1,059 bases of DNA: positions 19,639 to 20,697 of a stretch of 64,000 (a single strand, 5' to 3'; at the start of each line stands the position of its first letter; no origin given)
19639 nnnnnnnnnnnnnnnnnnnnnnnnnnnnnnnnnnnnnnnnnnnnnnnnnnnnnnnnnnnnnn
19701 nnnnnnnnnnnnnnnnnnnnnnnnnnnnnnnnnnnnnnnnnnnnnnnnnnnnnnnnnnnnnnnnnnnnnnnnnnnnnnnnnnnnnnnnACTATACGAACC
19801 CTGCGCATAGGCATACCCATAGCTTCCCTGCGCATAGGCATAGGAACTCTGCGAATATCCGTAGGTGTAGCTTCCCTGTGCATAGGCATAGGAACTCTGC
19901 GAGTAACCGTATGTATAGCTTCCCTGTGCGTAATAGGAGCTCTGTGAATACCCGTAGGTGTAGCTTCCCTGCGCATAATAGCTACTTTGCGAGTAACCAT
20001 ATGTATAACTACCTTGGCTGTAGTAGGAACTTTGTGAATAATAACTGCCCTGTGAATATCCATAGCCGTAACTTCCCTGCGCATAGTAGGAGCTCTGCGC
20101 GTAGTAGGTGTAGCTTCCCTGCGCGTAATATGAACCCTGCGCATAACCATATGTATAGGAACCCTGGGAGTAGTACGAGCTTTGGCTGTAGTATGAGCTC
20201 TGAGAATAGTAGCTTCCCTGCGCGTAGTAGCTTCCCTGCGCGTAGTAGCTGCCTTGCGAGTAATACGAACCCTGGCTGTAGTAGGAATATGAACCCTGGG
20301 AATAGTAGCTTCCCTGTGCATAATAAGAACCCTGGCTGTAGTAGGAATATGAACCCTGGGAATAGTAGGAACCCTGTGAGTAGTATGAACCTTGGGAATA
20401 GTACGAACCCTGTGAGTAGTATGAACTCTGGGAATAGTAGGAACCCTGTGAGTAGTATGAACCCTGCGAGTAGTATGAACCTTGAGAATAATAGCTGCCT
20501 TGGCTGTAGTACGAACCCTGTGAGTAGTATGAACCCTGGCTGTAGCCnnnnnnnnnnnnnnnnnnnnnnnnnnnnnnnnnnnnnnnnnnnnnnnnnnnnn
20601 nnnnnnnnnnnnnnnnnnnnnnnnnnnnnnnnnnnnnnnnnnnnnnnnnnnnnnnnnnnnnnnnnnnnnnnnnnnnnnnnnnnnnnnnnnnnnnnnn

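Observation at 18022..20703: Giant secreted protein made of SYYSQG/SYTYGY tandem repeats (FUS-like Tyr-rich low-complexity domain) with an internal signal-peptide-like segment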

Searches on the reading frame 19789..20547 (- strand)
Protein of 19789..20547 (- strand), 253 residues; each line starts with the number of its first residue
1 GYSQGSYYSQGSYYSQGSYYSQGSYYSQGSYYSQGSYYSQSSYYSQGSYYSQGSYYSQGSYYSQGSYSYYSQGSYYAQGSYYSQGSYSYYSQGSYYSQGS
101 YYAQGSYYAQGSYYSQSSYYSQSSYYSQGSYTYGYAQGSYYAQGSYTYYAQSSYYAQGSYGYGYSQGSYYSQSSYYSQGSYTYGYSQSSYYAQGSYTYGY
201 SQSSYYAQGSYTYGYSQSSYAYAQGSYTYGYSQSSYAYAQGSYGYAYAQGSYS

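Call 50: find_homologous_proteins(query=window:19789-20547:-, max_evalue=0.001)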
Query seq(253 aa) (253 aa): 19 proteins with E <= 0.001 among 7954 candidates.
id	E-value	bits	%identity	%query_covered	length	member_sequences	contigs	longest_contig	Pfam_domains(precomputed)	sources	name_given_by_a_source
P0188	1.2e-20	92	65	8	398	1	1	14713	-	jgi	jgi:hypothetical protein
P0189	1.3e-12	66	64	22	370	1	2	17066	-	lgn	-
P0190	1.4e-11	62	42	25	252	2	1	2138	PF07963.18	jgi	jgi:prepilin-type N-terminal cleavage/methylation domain-containing protein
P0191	1.9e-11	62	58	25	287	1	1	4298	-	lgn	-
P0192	6.2e-8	51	47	50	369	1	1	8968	-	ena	-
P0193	1.2e-7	50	56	25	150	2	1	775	-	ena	-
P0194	6.3e-7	47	72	21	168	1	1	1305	-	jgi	-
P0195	1.2e-6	46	39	17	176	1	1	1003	-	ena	-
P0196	6.0e-6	44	68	16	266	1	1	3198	-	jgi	jgi:hypothetical protein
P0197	9.2e-6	43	54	33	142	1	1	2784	-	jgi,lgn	jgi:hypothetical protein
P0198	9.5e-6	43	54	19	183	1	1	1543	-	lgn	-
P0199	1.3e-5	43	32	54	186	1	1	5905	-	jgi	jgi:hypothetical protein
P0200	2.2e-5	42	59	13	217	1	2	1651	PF00041.28,PF16656.12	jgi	jgi:LPXTG-motif cell wall-anchored protein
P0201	6.7e-5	41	65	20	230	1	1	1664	PF07963.18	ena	-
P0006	7.7e-5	40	37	75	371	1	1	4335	-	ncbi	-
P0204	1.8e-4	39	63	24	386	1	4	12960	PF01471.24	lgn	-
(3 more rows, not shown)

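Call 53: find_encoding_contigs(protein=P0189, flank=6000, max_places=1)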
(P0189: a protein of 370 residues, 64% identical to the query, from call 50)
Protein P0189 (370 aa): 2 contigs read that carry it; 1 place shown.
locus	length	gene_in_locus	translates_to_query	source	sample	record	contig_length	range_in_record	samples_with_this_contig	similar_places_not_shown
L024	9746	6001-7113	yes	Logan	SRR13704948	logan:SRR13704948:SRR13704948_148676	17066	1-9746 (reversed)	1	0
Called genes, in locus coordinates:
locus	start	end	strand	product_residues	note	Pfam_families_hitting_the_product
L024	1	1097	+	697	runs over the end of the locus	PF02518:HATPase_c, PF00204:DNA_gyraseB, PF01751:Toprim, PF00986:DNA_gyraseB_C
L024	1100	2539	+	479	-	PF01471:PG_binding_1 (weak)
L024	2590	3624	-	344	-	-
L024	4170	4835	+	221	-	PF04203:Sortase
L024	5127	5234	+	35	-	-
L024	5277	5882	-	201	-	-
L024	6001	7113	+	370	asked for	-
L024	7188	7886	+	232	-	-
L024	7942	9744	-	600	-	?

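Call 75: search_protein_families(library=pfam, proteins=[P0188, P0189, P0190, P0191, P0192, P0196, P0200, P0201, P0204], max_evalue=0.001)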
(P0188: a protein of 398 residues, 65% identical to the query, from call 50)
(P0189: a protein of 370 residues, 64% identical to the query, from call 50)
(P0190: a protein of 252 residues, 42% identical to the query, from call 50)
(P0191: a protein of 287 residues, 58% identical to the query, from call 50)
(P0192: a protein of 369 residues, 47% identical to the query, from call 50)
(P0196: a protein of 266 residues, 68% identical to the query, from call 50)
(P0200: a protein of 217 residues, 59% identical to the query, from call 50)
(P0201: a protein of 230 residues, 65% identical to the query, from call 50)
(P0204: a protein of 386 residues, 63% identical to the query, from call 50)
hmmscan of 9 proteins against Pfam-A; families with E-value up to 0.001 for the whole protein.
P0188 (398 aa): 1 family
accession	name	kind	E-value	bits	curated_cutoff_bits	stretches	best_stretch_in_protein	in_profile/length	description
PF07591.16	PT-HINT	-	0.00027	21.6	27.7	1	249-395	1-136/137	Pretoxin HINT domain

P0189 (370 aa): 0 families

P0190 (252 aa): 1 family
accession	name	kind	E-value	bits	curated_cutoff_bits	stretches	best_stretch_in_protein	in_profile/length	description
PF07963.17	N_methyl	-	1.5e-05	24.8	21.2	1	9-32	4-27/27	Prokaryotic N-terminal methylation motif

P0191 (287 aa): 0 families

P0192 (369 aa): 0 families

P0196 (266 aa): 0 families

P0200 (217 aa): 2 families
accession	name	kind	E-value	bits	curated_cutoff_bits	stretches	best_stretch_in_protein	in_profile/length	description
PF16656.11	Pur_ac_phosph_N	-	1.7e-08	35.4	30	1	75-156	6-93/93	Purple acid Phosphatase, N-terminal domain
PF00041.27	fn3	-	8.2e-06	26.4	25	1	72-150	3-79/84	Fibronectin type III domain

P0201 (230 aa): 1 family
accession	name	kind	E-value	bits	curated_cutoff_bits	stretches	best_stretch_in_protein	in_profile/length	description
PF07963.17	N_methyl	-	3.2e-06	26.9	21.2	1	10-32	5-27/27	Prokaryotic N-terminal methylation motif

P0204 (386 aa): 1 family
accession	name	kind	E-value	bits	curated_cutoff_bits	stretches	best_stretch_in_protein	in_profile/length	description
PF01471.23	PG_binding_1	-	2.1e-07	31.4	23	1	57-101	2-43/57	Putative peptidoglycan binding domain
